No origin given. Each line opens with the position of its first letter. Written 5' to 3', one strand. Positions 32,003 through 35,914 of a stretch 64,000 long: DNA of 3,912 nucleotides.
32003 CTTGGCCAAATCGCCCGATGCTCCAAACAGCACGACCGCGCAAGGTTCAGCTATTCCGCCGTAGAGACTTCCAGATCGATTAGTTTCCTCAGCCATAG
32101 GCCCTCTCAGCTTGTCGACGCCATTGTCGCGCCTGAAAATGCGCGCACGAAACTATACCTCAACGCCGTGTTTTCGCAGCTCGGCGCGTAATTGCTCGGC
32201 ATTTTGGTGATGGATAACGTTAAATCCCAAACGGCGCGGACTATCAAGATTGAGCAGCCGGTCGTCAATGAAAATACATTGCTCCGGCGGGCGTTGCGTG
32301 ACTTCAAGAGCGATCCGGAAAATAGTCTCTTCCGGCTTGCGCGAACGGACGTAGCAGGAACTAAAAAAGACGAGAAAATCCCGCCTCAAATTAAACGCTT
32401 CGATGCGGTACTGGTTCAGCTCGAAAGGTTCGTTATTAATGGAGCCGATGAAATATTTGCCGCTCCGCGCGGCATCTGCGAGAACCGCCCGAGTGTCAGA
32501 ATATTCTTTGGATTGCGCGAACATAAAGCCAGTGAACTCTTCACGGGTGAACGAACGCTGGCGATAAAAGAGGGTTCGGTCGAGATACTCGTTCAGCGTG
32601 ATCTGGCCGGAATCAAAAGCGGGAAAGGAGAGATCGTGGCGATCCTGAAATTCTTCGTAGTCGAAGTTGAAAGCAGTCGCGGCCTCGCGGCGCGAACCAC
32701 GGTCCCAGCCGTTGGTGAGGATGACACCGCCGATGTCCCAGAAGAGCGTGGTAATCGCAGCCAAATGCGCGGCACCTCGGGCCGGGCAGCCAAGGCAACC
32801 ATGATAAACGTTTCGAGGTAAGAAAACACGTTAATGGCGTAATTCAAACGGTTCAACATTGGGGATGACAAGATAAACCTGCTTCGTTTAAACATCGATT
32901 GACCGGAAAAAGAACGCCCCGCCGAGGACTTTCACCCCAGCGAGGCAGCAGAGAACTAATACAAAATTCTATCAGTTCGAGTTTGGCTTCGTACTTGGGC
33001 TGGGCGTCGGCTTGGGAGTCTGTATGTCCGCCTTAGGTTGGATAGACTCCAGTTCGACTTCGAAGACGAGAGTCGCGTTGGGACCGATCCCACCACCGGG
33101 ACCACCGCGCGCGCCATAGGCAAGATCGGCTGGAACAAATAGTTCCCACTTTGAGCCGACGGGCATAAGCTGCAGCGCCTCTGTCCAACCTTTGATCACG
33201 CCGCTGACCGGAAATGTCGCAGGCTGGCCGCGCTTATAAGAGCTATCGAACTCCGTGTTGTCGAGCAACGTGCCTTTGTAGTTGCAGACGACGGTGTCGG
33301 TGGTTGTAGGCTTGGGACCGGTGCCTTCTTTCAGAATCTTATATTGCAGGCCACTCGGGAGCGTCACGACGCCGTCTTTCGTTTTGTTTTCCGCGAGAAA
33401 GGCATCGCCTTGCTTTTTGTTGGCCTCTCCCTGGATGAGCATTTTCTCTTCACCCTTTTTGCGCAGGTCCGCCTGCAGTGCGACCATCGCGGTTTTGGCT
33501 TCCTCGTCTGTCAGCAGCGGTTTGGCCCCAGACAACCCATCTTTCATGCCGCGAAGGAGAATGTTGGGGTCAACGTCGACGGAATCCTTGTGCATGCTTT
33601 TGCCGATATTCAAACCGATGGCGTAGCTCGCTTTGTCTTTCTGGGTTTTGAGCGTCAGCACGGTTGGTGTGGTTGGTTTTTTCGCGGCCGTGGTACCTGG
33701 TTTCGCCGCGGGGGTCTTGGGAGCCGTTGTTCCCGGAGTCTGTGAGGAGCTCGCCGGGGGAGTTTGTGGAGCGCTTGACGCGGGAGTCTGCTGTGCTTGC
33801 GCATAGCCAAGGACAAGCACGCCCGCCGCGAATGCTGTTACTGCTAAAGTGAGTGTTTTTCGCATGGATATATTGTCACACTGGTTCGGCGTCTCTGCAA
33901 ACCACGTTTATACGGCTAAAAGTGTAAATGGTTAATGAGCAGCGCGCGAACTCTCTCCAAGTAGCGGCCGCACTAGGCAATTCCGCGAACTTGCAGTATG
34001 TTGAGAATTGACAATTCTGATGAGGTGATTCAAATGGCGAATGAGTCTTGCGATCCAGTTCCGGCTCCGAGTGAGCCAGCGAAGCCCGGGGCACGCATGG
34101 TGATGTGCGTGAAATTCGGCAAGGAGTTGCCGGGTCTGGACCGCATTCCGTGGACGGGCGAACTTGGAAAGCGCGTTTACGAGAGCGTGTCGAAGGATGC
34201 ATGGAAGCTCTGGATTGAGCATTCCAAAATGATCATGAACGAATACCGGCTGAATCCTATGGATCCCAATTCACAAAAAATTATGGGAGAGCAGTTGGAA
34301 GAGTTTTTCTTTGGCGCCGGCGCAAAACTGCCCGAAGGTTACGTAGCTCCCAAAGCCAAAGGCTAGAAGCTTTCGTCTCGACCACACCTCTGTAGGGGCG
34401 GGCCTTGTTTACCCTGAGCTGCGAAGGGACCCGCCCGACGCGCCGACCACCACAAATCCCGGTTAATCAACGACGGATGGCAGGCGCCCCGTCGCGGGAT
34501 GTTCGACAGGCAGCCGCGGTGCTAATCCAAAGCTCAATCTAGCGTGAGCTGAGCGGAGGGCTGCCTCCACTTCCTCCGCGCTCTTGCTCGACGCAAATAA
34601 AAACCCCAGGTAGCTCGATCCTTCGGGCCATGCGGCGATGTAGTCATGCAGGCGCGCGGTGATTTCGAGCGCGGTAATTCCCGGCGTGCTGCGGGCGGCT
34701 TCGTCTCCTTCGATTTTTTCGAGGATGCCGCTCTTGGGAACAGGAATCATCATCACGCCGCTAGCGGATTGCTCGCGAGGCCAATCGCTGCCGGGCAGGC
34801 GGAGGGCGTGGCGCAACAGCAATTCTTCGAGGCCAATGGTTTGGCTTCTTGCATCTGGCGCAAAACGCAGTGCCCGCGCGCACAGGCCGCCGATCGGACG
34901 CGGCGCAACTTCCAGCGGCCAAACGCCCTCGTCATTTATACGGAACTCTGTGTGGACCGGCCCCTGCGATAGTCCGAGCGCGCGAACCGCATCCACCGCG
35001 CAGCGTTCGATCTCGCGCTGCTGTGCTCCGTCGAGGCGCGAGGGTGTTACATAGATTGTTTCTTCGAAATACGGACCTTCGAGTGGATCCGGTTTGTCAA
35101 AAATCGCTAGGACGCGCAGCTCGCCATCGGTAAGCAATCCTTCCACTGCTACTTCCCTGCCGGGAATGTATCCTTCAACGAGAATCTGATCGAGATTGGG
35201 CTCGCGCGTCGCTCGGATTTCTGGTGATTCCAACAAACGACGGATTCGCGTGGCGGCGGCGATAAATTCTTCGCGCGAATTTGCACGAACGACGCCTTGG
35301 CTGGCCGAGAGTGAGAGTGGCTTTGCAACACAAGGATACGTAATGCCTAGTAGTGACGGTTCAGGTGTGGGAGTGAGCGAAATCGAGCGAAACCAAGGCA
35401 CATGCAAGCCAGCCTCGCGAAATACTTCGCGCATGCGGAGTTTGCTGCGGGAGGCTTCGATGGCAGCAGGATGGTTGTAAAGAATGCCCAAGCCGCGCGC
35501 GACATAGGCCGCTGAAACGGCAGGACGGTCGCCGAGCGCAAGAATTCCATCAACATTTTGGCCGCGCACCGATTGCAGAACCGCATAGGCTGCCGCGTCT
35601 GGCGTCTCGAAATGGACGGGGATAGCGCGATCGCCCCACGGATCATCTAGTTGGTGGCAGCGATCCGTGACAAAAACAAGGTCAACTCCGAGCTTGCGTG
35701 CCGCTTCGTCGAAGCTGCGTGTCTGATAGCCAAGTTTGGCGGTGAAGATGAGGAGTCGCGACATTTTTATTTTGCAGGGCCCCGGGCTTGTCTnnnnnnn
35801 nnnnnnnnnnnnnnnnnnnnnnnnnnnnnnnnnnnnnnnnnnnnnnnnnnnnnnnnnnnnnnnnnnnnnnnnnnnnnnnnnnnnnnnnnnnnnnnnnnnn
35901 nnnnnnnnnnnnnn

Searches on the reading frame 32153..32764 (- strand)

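Call 18: search_protein_families(library=ncbifam, proteins=[window:32153-32764:-], max_evalue=0.00001)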
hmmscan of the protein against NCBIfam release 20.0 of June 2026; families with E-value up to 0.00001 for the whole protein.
window:32153-32764:- (203 aa): 3 families
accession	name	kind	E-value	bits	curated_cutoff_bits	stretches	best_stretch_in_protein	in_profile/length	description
TIGR02247.1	HAD-1A3-hyp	subfamily_domain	1.3e-10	41.4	125.4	1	5-198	3-207/211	epoxide hydrolase N-terminal domain-like phosphatase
TIGR01509.1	HAD-SF-IA-v3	subfamily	2.2e-10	40.9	29.4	1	117-185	87-153/154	HAD-IA family hydrolase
TIGR02252.1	DREG-2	subfamily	1e-06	28.7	155.2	1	88-181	107-199/203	HAD hydrolase, REG-2-like, family IA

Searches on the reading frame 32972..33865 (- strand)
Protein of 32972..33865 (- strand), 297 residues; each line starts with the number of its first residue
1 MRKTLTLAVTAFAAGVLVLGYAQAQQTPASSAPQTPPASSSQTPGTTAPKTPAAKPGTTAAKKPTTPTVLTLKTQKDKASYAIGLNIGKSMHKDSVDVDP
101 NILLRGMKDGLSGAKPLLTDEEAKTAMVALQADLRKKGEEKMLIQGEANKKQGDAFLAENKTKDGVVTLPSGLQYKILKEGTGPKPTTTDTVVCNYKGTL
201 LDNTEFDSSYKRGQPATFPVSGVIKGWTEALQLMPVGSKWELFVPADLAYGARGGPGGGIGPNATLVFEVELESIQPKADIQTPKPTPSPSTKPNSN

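Call 18: search_protein_families(library=ncbifam, proteins=[window:32972-33865:-], max_evalue=0.00001)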
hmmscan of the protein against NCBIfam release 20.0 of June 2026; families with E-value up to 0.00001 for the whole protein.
window:32972-33865:- (297 aa): 4 families
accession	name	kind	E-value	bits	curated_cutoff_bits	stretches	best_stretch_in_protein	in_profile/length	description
NF008602.0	PRK11570.1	subfamily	3.1e-54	184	198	1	71-275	5-205/206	FKBP-type peptidyl-prolyl cis-trans isomerase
NF008150.0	PRK10902.1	equivalog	4.9e-51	173.7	215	1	50-283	22-256/271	FKBP-type peptidyl-prolyl cis-trans isomerase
NF053689.1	BamJ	equivalog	4.7e-30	105.2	100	1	151-272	58-184/184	BamJ family beta-barrel-assembly machinery protein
NF053691.1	BamM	equivalog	1.2e-08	34.3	315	1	174-237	102-172/376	BamM family beta-barrel-assembly machinery protein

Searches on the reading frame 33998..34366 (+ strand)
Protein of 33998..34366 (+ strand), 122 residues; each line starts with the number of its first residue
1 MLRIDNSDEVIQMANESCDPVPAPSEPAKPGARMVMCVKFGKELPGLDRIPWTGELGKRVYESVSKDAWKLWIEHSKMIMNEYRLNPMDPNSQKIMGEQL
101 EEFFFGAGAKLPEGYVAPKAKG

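Call 18: search_protein_families(library=ncbifam, proteins=[window:33998-34366:+], max_evalue=0.00001)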
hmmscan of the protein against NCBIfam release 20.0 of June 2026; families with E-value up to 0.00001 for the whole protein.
window:33998-34366:+ (122 aa): 1 family
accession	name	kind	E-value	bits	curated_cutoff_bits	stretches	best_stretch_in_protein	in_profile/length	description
NF003817.0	PRK05408.1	equivalog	1.1e-35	121.4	74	1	32-119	2-89/90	oxidative damage protection protein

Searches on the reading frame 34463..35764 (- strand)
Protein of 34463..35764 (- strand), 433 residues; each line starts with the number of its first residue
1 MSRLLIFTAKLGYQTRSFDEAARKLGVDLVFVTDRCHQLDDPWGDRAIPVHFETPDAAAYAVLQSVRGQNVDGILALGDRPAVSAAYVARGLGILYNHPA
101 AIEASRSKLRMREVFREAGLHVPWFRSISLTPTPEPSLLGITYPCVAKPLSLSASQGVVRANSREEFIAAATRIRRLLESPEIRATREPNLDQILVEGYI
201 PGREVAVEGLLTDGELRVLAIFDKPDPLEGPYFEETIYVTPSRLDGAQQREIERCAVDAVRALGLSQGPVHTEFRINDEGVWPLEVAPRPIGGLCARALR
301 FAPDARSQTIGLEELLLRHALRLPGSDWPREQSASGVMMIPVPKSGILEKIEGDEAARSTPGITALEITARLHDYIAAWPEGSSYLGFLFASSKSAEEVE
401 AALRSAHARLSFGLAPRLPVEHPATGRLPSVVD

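Call 3: search_protein_families(library=ncbifam, proteins=[window:34463-35764:-], max_evalue=0.01)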
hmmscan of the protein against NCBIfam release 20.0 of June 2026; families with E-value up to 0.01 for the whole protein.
window:34463-35764:- (433 aa): 16 families
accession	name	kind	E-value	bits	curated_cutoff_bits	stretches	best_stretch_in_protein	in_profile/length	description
NF002563.0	PRK02186.1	subfamily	3.7e-35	121.4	625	1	21-409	22-391/890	argininosuccinate lyase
NF002378.0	PRK01372.1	subfamily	6.4e-11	41.5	243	1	105-290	98-271/305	D-alanine--D-alanine ligase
NF053745.1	AAntcapLigBacD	equivalog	2.2e-10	39.5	850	1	91-276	120-313/471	alanine--anticapsin ligase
NF005543.0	PRK07206.1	subfamily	7.6e-09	34.7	302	1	85-400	85-398/416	hypothetical protein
TIGR01205.1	D_ala_D_alaTIGR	subfamily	1.1e-07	31.2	245.65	1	103-290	102-287/318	D-alanine--D-alanine ligase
NF011169.0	PRK14571.1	equivalog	9.1e-06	25.2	404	1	141-266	124-242/300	D-alanyl-alanine synthetase A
NF053643.1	Ddl_archaea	equivalog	1.1e-05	24.6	500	1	93-292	92-274/367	putative pseudomurein biosynthesis ATP-grasp protein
NF009402.0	PRK12767.1-1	equivalog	1.5e-05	24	218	1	88-172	96-178/329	carbamoyl phosphate synthase-like protein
NF009405.0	PRK12767.1-4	equivalog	8.5e-05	21.7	390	1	86-183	91-185/320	carbamoyl phosphate synthase-like protein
NF009404.0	PRK12767.1-3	equivalog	0.00019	20.4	316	1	94-224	98-226/344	carbamoyl phosphate synthase-like protein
NF012216.1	D_ala_D_lac_VanB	exception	0.0025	17.1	750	1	114-171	138-193/342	D-alanine--(R)-lactate ligase VanB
NF000206.1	D_ala_D_lac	equivalog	0.0032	16.5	550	1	114-176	139-199/342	D-alanine--(R)-lactate ligase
NF004679.0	PRK06019.1-5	equivalog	0.0035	16.2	326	1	92-289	84-267/376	5-(carboxyamino)imidazole ribonucleotide synthase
TIGR01142.1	purT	equivalog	0.0042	16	502.15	1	117-292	111-274/380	phosphoribosylglycinamide formyltransferase 2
NF002526.0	PRK01966.1-2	equivalog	0.0044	15.9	449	0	104-277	132-303/362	D-alanine--D-alanine ligase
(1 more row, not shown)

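Call 4: search_protein_families(library=pfam, proteins=[window:34463-35764:-], max_evalue=0.01)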
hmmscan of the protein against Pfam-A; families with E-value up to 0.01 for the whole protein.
window:34463-35764:- (433 aa): 6 families
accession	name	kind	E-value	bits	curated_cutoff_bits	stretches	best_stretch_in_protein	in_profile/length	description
PF13535.11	ATP-grasp_4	-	3.2e-33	115.1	27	1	141-296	1-158/160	ATP-grasp domain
PF18603.7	LAL_C2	-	7.8e-14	52.1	29.4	1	339-413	2-76/78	L-amino acid ligase C-terminal domain 2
PF18130.6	ATPgrasp_N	-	8.7e-08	33.1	27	1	20-94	2-79/81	ATP-grasp N-terminal domain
PF02655.19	ATP-grasp_3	-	6.2e-06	26.8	23.2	1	107-292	3-159/160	ATP-grasp domain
PF07478.18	Dala_Dala_lig_C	-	0.00052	20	24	1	141-288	35-174/204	D-ala D-ala ligase C-terminus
PF02222.28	ATP-grasp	-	0.0087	16.2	27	0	116-290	4-163/179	ATP-grasp domain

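Call 20: find_homologous_proteins(query=window:34463-35764:-, max_evalue=1e-10)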
Query window:34463-35764:- (433 aa): 8000 proteins with E <= 1e-10 among 8000 candidates; the best 120 are listed.
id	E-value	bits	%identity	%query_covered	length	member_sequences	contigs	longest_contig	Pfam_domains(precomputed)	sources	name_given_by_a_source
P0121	7.2e-282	952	99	100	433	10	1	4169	PF13535.12,PF18130.7,PF18603.8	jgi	jgi:predicted ATP-grasp superfamily ATP-dependent carboligase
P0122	1.5e-265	899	93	100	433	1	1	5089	PF13535.12,PF18130.7,PF02655.20,PF18603.8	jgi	jgi:predicted ATP-grasp superfamily ATP-dependent carboligase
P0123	1.2e-264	896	92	100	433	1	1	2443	PF13535.12,PF18130.7,PF02655.20,PF18603.8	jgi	-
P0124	5.9e-264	893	92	100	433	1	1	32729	PF13535.12,PF18130.7,PF02655.20,PF18603.8,PF07478.19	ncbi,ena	-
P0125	9.4e-264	893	92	100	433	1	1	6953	PF13535.12,PF18130.7,PF02655.20,PF18603.8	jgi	jgi:predicted ATP-grasp superfamily ATP-dependent carboligase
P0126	1.3e-263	892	92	100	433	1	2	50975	PF13535.12,PF18130.7,PF02655.20,PF18603.8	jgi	jgi:biotin carboxylase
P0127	2.0e-263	892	92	100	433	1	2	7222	PF13535.12,PF18130.7,PF02655.20,PF18603.8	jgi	jgi:formate-dependent phosphoribosylglycinamide formyltransferase (GAR transformylase)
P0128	3.8e-263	891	92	100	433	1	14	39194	PF13535.12,PF18130.7,PF02655.20,PF18603.8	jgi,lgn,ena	jgi:biotin carboxylase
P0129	4.0e-263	891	92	100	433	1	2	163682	PF13535.12,PF18130.7,PF02655.20,PF18603.8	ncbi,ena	-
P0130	5.2e-263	890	92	100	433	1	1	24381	PF13535.12,PF18130.7,PF02655.20,PF18603.8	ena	-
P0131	6.7e-263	890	91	100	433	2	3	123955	PF13535.12,PF18130.7,PF02655.20,PF18603.8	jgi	jgi:predicted ATP-grasp superfamily ATP-dependent carboligase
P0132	7.8e-263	890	92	100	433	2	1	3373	PF13535.12,PF18130.7,PF02655.20,PF18603.8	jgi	jgi:biotin carboxylase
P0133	9.2e-263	889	92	100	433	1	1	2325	PF13535.12,PF18130.7,PF02655.20,PF18603.8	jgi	-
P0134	1.2e-262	889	92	100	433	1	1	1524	PF13535.12,PF02655.20,PF18603.8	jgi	jgi:formate-dependent phosphoribosylglycinamide formyltransferase (GAR transformylase)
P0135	5.5e-261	884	90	100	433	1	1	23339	PF13535.12,PF18130.7,PF02655.20,PF18603.8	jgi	-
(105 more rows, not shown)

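Call 34: search_solved_structures(query=window:34463-35764:-, max_evalue=0.001)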
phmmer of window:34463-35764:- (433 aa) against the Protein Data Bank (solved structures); distinct sequences matched with E-value up to 0.001: 6.
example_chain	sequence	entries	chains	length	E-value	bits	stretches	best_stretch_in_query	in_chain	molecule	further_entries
3vot_A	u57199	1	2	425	7.3e-37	130.4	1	18-406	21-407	L-amino acid ligase, BL00235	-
3wo1_A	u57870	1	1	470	3.1e-10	42.6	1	90-277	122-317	Alanine-anticapsin ligase BacD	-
3wnz_A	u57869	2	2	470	3.4e-10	42.5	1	90-277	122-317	Alanine-anticapsin ligase BacD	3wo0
3vmm_A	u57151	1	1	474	3.5e-10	42.5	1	90-277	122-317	Alanine-anticapsin ligase BacD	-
30vh_A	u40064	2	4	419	0.00017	23.7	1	73-306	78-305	L-amino acid ligase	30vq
8evy_B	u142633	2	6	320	0.00029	23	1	103-293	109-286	D-alanine--D-alanine ligase B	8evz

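Call 72: search_solved_structures(query=window:34463-35764:-, max_evalue=1e-20, show_alignments=1)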
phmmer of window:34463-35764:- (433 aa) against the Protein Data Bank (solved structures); distinct sequences matched with E-value up to 1e-20: 1.
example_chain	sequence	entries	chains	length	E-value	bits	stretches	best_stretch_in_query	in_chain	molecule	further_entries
3vot_A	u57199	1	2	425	7.3e-37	130.4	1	18-406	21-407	L-amino acid ligase, BL00235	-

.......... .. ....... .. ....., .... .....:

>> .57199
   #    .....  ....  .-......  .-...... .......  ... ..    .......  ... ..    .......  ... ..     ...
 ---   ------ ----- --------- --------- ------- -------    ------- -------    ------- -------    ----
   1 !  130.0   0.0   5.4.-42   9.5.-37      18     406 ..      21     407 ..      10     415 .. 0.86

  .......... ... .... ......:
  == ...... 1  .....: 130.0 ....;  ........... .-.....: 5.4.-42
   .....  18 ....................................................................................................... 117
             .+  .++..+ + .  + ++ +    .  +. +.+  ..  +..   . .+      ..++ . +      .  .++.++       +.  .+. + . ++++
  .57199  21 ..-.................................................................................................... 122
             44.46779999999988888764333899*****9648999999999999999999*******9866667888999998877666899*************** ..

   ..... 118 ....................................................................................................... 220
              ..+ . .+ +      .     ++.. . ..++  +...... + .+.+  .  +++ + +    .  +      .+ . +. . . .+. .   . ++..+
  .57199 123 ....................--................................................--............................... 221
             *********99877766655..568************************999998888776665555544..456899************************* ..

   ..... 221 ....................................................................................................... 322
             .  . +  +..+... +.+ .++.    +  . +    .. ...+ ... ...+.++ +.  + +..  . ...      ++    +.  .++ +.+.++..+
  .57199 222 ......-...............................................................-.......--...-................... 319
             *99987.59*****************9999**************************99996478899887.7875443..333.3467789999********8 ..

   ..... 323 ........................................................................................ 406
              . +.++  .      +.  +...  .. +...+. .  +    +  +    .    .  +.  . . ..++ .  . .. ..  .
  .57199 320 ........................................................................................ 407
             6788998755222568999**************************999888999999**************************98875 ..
